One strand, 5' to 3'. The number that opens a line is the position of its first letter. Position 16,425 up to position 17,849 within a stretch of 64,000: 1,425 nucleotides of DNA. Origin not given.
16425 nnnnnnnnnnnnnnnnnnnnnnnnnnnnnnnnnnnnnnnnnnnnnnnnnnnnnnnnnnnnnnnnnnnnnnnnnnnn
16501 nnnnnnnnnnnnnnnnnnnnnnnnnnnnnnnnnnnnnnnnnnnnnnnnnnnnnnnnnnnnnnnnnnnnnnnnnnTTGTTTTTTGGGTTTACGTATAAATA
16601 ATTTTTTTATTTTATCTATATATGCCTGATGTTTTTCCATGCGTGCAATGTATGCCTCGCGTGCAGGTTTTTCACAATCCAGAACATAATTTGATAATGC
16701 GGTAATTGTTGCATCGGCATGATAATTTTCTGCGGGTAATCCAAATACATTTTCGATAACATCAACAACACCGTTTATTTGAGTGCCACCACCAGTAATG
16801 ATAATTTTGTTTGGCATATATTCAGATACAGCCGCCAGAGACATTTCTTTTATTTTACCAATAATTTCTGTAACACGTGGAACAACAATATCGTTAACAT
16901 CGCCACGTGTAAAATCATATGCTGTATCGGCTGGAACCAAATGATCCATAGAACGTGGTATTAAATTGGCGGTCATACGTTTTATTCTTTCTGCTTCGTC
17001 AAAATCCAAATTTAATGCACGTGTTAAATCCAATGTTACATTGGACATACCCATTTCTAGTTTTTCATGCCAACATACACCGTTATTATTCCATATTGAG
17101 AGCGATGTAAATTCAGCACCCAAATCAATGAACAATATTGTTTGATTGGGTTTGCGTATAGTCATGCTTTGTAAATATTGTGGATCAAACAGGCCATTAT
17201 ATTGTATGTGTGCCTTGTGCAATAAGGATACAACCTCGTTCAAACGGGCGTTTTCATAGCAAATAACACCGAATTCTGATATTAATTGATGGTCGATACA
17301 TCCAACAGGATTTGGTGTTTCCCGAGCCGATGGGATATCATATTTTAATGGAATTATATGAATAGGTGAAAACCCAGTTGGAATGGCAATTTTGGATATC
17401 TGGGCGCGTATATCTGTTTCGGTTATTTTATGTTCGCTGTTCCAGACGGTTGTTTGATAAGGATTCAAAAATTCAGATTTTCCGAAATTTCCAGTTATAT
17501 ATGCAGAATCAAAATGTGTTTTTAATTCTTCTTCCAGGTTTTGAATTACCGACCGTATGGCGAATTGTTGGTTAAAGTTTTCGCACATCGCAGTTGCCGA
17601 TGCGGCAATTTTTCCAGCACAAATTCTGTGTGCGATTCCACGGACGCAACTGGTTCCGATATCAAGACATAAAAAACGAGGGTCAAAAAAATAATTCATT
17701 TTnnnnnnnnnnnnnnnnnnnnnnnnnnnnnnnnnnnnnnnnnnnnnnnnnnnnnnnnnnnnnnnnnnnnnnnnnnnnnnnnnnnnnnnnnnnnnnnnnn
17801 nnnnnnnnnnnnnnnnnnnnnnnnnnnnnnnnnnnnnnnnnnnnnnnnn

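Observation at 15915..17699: In-frame fusion of FtsA to an apparently catalytically intact ribulose-phosphate 3-epimerase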

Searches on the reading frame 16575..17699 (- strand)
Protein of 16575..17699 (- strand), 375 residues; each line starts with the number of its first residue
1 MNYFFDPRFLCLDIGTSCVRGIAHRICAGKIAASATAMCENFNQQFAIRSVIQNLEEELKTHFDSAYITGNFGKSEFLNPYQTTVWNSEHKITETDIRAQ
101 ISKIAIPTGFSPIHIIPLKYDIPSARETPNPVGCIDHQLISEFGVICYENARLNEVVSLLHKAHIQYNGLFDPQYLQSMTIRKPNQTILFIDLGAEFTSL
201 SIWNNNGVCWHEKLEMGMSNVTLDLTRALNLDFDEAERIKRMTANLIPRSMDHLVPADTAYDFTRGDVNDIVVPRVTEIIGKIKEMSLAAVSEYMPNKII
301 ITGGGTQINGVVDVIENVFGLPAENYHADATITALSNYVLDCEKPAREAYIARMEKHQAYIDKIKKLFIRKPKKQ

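Call 20: search_protein_representatives(protein=window:16575-17699:-)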
Query: 375 residues. Proteins with E-value up to 0.001 (for the whole library): 2933; up to 1e-10: 308; up to 1e-30: 16. The best 150 are listed.
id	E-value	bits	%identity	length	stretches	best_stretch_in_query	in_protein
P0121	1.4e-102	360.0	45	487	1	4-369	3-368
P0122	1.5e-87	310.5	43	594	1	7-373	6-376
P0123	6.1e-79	282.2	39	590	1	6-360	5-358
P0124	2.9e-77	276.7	38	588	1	8-374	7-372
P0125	1.7e-74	267.6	40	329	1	4-328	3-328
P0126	4.1e-70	253.2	37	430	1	5-373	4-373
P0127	1.6e-62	228.2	52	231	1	4-201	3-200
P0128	8.2e-62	225.9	37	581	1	5-374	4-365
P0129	7.1e-57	209.6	32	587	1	6-356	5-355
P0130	1.2e-54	202.3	35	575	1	4-341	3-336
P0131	1.3e-54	202.2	34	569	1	23-374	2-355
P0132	8.4e-50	186.4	31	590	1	4-344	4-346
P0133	1.9e-43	165.4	31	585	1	6-371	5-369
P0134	1.4e-40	156.1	28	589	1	10-373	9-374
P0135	6.9e-34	134.0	32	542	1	43-358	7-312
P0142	3.7e-20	88.8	29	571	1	8-311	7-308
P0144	9.1e-19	84.3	26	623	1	8-324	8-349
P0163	7.0e-16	74.8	26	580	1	6-350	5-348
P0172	3.7e-15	72.4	24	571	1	30-321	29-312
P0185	8.8e-15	71.2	25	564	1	43-336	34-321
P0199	3.4e-14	69.2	28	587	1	71-322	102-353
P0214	9.7e-14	67.7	28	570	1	9-329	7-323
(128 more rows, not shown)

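Call 21: search_protein_families(library=pfam, proteins=[P0121, P0126, P0129, P0132, P0134, P0142, P0144, P0163, P0172, P0185], max_evalue=0.001)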
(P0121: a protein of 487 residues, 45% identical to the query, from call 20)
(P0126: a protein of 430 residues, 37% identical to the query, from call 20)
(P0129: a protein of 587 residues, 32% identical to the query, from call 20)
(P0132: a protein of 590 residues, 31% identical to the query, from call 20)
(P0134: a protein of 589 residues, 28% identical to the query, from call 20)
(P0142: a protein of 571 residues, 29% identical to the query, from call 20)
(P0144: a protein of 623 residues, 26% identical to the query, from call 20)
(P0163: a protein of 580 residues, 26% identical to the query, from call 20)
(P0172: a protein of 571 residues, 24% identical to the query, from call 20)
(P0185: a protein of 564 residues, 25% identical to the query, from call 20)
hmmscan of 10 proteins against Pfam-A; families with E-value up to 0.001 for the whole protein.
P0121 (487 aa): 4 families
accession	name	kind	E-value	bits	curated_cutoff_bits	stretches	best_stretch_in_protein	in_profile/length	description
PF14450.12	FtsA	-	2.8e-12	47.5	31.8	1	189-324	2-109/127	Cell division protein FtsA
PF00834.25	Ribul_P_3_epim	-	2.5e-11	43.8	21.1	1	395-453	18-76/198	Ribulose-phosphate 3 epimerase family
PF11104.14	PilM_2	-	2.9e-05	23.6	27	0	182-241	177-236/340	Type IV pilus assembly protein PilM;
PF06723.19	MreB_Mbl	-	0.00096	18.5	27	0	185-324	145-303/327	MreB/Mbl protein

P0126 (430 aa): 3 families
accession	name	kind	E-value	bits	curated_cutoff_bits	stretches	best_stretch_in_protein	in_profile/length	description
PF14450.12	FtsA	-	6.3e-10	39.9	31.8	1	190-324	2-108/127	Cell division protein FtsA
PF11104.14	PilM_2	-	6.7e-06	25.7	27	1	184-333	178-312/340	Type IV pilus assembly protein PilM;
PF06723.19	MreB_Mbl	-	6.4e-05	22.4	27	1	185-337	144-313/327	MreB/Mbl protein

P0129 (587 aa): 1 family
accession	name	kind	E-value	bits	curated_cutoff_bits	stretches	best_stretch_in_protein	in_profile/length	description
PF00834.25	Ribul_P_3_epim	-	6.1e-37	127.4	21.1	1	379-571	4-197/198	Ribulose-phosphate 3 epimerase family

P0132 (590 aa): 3 families
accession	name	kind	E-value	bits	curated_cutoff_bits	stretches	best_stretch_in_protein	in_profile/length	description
PF00834.25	Ribul_P_3_epim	-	4.8e-46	157.1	21.1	1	401-573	24-197/198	Ribulose-phosphate 3 epimerase family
PF11104.14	PilM_2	-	4e-09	36.3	27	1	184-336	176-313/340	Type IV pilus assembly protein PilM;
PF14450.12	FtsA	-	1.6e-08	35.4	31.8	1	192-327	2-109/127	Cell division protein FtsA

P0134 (589 aa): 2 families
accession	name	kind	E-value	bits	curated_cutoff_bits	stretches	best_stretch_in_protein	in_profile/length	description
PF00834.25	Ribul_P_3_epim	-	3.7e-25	88.9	21.1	1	395-574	18-198/198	Ribulose-phosphate 3 epimerase family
PF02491.25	SHS2_FTSA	-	0.00023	21.9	25.4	1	89-137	20-66/79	SHS2 domain inserted in FTSA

P0142 (571 aa): 2 families
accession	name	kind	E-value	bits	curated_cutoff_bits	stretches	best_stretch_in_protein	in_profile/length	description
PF00834.25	Ribul_P_3_epim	-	2.4e-32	112.4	21.1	1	378-551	21-194/198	Ribulose-phosphate 3 epimerase family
PF02491.25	SHS2_FTSA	-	6.6e-08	33.2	25.4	1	76-147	7-78/79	SHS2 domain inserted in FTSA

P0144 (623 aa): 6 families
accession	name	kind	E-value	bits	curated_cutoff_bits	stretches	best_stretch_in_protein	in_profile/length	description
PF00834.25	Ribul_P_3_epim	-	8e-47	159.6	21.1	1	412-604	2-196/198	Ribulose-phosphate 3 epimerase family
PF14450.12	FtsA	-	5.1e-17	62.8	31.8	1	205-352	2-111/127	Cell division protein FtsA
PF06723.19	MreB_Mbl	-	1.7e-14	53.8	27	1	198-360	142-313/327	MreB/Mbl protein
PF02491.25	SHS2_FTSA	-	2.1e-11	44.4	25.4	1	84-158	4-78/79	SHS2 domain inserted in FTSA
PF11104.14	PilM_2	-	3.2e-09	36.6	27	1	190-257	169-236/340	Type IV pilus assembly protein PilM;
PF00012.26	HSP70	-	0.0007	18.4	20.6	0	248-348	257-354/599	Hsp70 protein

P0163 (580 aa): 5 families
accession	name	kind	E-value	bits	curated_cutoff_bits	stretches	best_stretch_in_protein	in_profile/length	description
PF00834.25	Ribul_P_3_epim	-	5.8e-40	137.2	21.1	1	375-563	8-196/198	Ribulose-phosphate 3 epimerase family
PF14450.12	FtsA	-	4e-08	34.1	31.8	1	190-319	2-105/127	Cell division protein FtsA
PF11104.14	PilM_2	-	4.1e-05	23.1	27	1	186-312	180-293/340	Type IV pilus assembly protein PilM;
PF02491.25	SHS2_FTSA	-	7.5e-05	23.4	25.4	1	83-147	9-75/79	SHS2 domain inserted in FTSA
PF01884.23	PcrB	-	0.00085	19.3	23.9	0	523-568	171-215/226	PcrB family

P0172 (571 aa): 5 families
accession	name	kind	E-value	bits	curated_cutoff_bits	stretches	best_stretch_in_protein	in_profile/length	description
PF00834.25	Ribul_P_3_epim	-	7.5e-42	143.4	21.1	1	373-552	17-197/198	Ribulose-phosphate 3 epimerase family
PF14450.12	FtsA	-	2.1e-11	44.7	31.8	1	188-319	2-112/127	Cell division protein FtsA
PF11104.14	PilM_2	-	7.6e-08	32.1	27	1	188-329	184-317/340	Type IV pilus assembly protein PilM;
PF02491.25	SHS2_FTSA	-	1.1e-05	26.1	25.4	1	82-148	11-78/79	SHS2 domain inserted in FTSA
PF06723.19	MreB_Mbl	-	0.00011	21.6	27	0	186-320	147-307/327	MreB/Mbl protein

P0185 (564 aa): 4 families
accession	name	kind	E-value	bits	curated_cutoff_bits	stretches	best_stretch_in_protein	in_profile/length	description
PF00834.25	Ribul_P_3_epim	-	1.2e-40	139.5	21.1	1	362-545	14-198/198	Ribulose-phosphate 3 epimerase family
PF14450.12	FtsA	-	8.8e-09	36.2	31.8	1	178-305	2-104/127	Cell division protein FtsA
PF02491.25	SHS2_FTSA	-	5.3e-05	23.9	25.4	1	76-137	14-77/79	SHS2 domain inserted in FTSA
PF11104.14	PilM_2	-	0.00051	19.5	27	0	178-233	184-239/340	Type IV pilus assembly protein PilM;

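Call 24: list_cluster_members(proteins=[P0144, P0142, P0163, P0134, P0132, P0129, P0172, P0185, P0199, P0214])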
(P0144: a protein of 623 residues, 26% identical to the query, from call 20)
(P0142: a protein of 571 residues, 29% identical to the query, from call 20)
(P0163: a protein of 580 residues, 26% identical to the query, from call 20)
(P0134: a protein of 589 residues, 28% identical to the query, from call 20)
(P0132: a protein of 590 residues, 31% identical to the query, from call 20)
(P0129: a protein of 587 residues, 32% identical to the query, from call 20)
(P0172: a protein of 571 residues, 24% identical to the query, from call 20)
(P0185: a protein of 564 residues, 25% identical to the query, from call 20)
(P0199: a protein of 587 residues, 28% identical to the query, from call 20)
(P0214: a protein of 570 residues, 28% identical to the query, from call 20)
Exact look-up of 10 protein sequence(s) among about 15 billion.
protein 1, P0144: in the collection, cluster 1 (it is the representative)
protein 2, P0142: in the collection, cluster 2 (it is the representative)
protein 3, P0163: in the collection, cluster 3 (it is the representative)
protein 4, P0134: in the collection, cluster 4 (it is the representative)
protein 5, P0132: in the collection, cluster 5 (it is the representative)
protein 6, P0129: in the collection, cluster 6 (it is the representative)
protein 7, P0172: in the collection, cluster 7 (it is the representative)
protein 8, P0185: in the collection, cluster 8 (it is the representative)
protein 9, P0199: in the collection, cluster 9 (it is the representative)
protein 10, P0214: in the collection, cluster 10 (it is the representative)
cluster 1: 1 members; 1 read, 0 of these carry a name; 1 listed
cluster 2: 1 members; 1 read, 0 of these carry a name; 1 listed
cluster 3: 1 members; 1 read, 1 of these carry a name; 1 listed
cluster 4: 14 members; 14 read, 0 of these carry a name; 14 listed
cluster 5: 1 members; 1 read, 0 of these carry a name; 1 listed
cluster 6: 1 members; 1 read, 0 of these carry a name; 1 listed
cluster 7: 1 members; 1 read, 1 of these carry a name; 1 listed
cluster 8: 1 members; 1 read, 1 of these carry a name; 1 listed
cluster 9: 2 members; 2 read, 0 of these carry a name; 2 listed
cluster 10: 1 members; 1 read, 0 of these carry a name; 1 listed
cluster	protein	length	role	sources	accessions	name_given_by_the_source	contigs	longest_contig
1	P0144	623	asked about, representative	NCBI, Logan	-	-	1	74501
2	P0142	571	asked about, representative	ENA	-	-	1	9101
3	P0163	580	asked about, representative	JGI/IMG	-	ribulose-phosphate 3-epimerase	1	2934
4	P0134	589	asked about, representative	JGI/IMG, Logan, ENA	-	-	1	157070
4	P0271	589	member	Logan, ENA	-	-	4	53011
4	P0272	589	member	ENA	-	-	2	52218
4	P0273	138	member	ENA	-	-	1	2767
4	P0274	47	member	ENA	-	-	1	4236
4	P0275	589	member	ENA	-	-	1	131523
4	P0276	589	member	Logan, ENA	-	-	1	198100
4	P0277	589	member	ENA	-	-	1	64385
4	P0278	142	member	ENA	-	-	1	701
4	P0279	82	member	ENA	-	-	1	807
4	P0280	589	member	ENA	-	-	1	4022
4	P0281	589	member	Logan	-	-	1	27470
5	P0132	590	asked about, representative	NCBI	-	-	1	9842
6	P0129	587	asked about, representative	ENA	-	-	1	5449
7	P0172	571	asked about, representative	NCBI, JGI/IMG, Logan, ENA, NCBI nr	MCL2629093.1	MAG: ribulose-phosphate 3-epimerase [Alphaproteobacteria bacterium] | ribulose-phosphate 3-epimerase [Alphaproteobacteria bacterium]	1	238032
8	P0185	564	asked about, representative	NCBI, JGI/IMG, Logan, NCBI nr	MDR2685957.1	MAG: ribulose-phosphate 3-epimerase [Rickettsiales bacterium] | ribulose-phosphate 3-epimerase | ribulose-phosphate 3-epimerase [Rickettsiales bacterium]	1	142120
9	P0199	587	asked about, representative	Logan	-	-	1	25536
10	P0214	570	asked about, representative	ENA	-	-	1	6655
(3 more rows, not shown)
